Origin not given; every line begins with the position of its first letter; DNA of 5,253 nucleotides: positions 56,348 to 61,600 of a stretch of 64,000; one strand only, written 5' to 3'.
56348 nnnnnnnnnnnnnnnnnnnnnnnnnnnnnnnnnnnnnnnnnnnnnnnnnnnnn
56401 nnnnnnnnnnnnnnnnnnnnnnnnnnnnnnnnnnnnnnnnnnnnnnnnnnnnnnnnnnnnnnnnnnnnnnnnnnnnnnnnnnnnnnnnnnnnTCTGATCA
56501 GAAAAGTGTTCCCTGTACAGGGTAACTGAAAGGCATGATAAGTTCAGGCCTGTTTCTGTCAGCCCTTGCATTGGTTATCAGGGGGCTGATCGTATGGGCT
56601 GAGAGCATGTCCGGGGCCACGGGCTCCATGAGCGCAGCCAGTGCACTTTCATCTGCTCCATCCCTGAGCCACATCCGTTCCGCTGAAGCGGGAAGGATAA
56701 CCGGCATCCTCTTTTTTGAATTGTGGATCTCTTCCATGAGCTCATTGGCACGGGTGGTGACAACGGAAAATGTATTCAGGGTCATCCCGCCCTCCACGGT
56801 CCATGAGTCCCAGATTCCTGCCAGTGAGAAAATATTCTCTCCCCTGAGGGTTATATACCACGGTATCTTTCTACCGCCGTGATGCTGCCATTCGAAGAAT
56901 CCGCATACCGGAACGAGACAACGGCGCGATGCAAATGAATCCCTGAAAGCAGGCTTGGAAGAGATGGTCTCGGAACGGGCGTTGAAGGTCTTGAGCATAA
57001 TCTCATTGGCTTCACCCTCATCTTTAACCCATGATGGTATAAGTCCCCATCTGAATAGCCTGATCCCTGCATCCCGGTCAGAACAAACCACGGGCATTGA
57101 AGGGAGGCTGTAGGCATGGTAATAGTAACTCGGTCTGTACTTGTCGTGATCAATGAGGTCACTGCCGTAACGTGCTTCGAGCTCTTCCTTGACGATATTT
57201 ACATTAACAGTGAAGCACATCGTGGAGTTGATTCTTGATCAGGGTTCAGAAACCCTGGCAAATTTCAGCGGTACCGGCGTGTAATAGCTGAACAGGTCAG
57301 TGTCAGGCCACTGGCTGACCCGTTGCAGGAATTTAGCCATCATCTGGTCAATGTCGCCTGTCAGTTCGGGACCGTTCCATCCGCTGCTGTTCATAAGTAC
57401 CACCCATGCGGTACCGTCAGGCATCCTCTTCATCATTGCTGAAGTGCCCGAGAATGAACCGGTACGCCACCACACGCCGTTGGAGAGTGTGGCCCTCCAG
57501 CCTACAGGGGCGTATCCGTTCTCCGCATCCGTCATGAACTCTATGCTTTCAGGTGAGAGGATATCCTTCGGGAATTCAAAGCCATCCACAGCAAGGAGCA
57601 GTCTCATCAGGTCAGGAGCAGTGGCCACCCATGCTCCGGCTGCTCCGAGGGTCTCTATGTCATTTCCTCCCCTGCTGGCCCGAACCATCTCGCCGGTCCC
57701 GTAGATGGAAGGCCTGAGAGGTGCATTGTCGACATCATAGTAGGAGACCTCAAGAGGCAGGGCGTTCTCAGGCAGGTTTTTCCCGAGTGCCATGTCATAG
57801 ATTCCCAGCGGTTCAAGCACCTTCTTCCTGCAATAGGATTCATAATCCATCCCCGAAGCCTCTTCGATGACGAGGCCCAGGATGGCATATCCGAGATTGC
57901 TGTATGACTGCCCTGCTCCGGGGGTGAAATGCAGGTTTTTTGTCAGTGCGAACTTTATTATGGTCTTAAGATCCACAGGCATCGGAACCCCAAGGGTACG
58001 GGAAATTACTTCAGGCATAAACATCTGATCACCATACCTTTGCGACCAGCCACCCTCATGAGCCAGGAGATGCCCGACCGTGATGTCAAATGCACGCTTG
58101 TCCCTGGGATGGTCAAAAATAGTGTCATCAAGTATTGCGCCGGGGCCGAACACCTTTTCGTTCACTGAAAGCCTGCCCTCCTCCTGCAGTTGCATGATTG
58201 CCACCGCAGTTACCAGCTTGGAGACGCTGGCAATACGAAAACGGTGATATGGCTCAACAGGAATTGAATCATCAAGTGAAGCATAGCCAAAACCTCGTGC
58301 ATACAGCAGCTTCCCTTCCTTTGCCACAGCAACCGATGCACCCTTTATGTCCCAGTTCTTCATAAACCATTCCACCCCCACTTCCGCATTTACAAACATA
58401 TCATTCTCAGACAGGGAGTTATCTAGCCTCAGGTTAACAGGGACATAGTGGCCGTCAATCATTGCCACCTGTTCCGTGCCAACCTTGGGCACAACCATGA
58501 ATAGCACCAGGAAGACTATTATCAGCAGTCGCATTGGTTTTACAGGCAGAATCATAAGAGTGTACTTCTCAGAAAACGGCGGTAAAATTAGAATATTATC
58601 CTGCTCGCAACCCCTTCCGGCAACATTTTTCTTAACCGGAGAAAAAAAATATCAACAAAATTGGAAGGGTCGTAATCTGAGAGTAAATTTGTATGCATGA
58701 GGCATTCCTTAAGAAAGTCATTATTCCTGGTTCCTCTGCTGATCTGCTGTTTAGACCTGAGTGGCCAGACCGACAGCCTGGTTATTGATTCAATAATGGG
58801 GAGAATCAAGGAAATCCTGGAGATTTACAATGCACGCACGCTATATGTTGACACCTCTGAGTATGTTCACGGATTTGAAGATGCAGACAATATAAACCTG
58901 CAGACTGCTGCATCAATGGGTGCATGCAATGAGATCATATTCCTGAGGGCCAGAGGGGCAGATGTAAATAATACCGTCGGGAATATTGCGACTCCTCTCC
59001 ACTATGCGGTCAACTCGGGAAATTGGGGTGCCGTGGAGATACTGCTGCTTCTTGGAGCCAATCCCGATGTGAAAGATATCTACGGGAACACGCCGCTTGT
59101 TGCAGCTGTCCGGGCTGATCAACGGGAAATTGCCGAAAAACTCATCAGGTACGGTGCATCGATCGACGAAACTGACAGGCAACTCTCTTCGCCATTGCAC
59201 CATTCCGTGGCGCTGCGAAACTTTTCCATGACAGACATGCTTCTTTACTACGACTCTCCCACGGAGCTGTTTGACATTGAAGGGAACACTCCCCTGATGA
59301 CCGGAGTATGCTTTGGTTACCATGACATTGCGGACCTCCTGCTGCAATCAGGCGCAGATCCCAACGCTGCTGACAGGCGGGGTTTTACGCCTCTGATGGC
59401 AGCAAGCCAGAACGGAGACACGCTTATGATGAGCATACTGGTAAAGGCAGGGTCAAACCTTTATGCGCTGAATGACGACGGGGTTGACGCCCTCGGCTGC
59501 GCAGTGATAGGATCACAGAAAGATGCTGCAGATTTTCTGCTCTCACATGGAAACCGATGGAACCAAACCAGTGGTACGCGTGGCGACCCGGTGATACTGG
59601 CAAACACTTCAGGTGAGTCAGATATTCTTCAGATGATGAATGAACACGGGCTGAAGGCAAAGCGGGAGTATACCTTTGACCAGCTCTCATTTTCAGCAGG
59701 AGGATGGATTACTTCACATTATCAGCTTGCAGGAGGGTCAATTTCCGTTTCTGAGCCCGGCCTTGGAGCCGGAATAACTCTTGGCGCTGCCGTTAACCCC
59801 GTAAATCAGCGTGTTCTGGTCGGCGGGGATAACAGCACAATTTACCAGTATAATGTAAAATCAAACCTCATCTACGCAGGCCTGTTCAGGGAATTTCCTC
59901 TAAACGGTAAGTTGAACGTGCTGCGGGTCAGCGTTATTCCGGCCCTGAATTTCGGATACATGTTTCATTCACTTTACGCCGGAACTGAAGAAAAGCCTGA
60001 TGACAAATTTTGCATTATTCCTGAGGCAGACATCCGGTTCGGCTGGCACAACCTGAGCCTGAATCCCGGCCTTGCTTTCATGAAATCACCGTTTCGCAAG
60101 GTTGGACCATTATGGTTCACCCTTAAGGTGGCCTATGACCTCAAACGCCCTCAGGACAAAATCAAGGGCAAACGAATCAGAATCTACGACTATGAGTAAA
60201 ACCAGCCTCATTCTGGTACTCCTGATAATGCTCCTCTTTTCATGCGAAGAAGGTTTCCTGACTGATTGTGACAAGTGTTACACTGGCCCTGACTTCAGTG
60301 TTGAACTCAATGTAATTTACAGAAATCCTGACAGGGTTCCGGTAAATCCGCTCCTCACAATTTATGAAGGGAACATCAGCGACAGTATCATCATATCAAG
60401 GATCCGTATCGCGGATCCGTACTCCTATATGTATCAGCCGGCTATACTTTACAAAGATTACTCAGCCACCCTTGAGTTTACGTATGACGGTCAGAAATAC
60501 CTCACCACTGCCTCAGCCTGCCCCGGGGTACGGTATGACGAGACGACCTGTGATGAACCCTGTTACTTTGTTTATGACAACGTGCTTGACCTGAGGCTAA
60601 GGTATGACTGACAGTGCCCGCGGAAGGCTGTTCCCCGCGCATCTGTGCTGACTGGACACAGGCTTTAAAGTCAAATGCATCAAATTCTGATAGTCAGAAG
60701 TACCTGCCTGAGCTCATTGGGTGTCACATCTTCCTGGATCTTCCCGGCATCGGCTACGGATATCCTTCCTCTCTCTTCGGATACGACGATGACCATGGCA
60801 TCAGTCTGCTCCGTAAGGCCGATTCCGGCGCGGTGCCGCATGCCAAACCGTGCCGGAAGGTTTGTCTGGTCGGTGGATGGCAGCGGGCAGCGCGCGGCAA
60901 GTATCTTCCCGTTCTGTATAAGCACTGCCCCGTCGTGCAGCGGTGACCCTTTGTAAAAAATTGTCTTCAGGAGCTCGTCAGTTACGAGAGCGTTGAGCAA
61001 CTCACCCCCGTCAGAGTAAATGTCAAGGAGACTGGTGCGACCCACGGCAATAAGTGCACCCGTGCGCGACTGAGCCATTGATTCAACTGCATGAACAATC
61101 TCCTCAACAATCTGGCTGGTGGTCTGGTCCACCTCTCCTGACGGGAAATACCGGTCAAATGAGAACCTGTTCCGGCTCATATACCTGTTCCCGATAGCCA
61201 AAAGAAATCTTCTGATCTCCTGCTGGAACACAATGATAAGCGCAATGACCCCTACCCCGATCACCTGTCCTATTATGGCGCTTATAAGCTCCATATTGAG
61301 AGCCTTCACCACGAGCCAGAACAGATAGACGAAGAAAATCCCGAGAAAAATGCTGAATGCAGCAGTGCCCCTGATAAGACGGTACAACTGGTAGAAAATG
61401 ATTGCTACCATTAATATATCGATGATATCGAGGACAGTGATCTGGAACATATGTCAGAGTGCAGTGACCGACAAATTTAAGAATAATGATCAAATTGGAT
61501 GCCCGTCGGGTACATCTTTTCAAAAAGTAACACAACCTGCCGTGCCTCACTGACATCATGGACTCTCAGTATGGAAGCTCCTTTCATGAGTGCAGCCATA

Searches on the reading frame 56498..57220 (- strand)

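Call 64: search_protein_families(library=pfam, proteins=[window:56498-57220:-], max_evalue=0.00001)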
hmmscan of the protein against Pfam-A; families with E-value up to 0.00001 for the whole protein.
window:56498-57220:- (240 aa): 1 family
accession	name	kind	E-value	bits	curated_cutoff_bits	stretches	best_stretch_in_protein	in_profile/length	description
PF02586.19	SRAP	-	2.2e-54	184.7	27.1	1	1-217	1-213/214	SOS response associated peptidase (SRAP)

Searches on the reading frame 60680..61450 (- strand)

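Call 64: search_protein_families(library=pfam, proteins=[window:60680-61450:-], max_evalue=0.00001)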
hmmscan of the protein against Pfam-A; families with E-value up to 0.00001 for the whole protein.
window:60680-61450:- (256 aa): 2 families
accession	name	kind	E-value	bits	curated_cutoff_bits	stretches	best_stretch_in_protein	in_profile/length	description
PF02457.21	DAC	-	8.6e-40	135.5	27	1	120-237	2-118/119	DisA bacterial checkpoint controller nucleotide-binding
PF19293.4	CdaA_N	-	4e-18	65.8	23.8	1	2-79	3-81/81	CdaA N-terminal transmembrane domain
